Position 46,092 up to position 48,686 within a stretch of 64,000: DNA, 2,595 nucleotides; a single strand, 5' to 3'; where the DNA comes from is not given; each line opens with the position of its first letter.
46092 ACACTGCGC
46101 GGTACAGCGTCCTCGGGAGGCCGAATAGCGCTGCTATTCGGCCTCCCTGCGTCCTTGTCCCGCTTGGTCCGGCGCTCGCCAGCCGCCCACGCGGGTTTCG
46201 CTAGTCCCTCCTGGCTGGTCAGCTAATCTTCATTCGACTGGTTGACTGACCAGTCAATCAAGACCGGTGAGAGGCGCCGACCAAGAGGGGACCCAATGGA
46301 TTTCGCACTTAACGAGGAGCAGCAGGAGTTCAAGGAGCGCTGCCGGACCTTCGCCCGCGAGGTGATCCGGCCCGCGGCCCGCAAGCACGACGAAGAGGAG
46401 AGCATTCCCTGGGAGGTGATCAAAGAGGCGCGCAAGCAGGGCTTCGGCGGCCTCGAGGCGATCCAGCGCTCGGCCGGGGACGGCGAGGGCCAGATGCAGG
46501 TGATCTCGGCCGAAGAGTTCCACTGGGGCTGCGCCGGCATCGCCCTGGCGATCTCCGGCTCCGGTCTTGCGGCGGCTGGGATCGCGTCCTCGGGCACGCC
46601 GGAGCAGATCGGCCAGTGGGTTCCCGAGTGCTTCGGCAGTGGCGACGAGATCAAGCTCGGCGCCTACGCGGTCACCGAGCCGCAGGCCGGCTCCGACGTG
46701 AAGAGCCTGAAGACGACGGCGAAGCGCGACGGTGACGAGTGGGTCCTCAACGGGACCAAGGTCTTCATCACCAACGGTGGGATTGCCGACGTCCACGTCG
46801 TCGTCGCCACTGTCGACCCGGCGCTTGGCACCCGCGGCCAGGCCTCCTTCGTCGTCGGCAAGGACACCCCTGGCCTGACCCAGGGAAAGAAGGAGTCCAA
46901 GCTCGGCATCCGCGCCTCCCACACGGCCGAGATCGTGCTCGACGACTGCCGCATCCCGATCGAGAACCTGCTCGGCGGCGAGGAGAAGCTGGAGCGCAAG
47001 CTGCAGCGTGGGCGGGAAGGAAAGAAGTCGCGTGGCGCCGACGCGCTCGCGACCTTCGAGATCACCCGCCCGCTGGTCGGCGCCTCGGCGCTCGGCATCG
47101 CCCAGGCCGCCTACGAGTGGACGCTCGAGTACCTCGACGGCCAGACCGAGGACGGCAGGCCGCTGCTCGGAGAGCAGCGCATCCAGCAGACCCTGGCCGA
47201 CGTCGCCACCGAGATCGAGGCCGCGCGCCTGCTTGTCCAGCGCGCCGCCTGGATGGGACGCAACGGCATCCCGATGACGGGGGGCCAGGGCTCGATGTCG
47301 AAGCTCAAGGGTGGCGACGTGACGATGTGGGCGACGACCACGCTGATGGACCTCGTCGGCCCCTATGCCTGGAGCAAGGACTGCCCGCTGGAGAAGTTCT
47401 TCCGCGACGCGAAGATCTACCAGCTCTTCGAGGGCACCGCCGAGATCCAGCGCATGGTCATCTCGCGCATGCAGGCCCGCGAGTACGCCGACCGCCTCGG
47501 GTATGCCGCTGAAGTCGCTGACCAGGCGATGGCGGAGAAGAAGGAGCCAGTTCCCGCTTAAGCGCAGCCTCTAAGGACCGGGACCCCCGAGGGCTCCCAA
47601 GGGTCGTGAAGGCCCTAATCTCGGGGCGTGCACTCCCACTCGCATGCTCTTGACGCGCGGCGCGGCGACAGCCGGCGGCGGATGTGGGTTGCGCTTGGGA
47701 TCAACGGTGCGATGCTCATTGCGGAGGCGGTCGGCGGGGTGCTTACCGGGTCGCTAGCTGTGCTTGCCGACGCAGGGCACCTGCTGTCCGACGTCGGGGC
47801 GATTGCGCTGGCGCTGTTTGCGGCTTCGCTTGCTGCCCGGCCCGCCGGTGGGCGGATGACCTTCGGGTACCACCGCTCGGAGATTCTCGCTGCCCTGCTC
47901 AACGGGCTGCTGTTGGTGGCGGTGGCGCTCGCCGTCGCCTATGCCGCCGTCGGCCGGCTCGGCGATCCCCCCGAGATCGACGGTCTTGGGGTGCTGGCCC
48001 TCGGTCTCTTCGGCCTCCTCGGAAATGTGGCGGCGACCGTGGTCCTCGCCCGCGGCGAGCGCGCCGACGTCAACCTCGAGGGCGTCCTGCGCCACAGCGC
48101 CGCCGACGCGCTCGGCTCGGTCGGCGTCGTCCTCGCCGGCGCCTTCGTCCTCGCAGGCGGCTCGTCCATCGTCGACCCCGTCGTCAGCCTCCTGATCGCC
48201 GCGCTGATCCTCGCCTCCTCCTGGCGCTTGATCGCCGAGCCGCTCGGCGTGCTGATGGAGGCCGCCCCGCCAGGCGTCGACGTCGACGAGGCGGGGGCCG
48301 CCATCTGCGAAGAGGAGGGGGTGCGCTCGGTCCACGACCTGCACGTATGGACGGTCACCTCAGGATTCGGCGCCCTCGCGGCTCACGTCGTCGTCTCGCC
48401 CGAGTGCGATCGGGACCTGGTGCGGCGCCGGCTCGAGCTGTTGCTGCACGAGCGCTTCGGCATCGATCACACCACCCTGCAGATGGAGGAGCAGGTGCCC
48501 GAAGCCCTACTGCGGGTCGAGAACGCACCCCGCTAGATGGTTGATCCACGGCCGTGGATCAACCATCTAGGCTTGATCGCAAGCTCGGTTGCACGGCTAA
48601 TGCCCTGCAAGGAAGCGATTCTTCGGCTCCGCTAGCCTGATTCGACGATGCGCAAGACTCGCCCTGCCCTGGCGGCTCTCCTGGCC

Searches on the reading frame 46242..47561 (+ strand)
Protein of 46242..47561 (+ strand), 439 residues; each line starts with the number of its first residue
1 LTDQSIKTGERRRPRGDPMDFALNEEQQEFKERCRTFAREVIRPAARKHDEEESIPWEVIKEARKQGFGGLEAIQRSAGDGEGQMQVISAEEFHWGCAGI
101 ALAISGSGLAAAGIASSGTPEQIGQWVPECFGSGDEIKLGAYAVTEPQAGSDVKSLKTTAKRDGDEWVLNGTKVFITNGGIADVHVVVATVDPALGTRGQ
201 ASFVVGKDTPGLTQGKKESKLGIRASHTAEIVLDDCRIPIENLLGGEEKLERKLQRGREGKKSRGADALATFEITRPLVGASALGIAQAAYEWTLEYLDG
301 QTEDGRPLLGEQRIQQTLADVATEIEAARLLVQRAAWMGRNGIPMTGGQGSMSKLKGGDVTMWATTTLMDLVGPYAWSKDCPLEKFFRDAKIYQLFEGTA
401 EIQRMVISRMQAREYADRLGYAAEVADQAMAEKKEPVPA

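Call 87: search_protein_families(library=pfam, proteins=[window:46242-47561:+], max_evalue=0.00001)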
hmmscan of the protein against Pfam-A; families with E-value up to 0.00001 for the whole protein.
window:46242-47561:+ (439 aa): 4 families
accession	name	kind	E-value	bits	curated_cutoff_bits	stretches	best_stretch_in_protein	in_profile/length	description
PF00441.29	Acyl-CoA_dh_1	-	8.2e-36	123.8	22.4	1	268-409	7-147/150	Acyl-CoA dehydrogenase, C-terminal domain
PF02770.24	Acyl-CoA_dh_M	-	6.5e-27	94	33.3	1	141-236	1-97/97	Acyl-CoA dehydrogenase, middle domain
PF02771.21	Acyl-CoA_dh_N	-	3.4e-18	66.5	22.9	1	24-129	1-108/113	Acyl-CoA dehydrogenase, N-terminal domain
PF08028.16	Acyl-CoA_dh_2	-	3e-16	60.4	22.7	1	279-399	3-132/134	Acyl-CoA dehydrogenase, C-terminal domain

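Call 89: find_encoding_contigs(protein=window:46242-47561:+, flank=3000, max_places=6)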
Protein window:46242-47561:+ (439 aa): no gene with exactly this product is on record in the collection.

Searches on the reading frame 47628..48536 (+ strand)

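Call 87: search_protein_families(library=pfam, proteins=[window:47628-48536:+], max_evalue=0.00001)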
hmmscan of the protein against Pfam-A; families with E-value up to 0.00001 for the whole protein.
window:47628-48536:+ (302 aa): 2 families
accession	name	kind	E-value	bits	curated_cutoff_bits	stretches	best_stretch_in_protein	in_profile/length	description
PF01545.26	Cation_efflux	-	2.4e-37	129.1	26.6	1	19-210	1-198/198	Cation efflux family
PF16916.11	ZT_dimer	-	3.5e-12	46.6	26.7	1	214-288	1-77/78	Dimerisation domain of Zinc Transporter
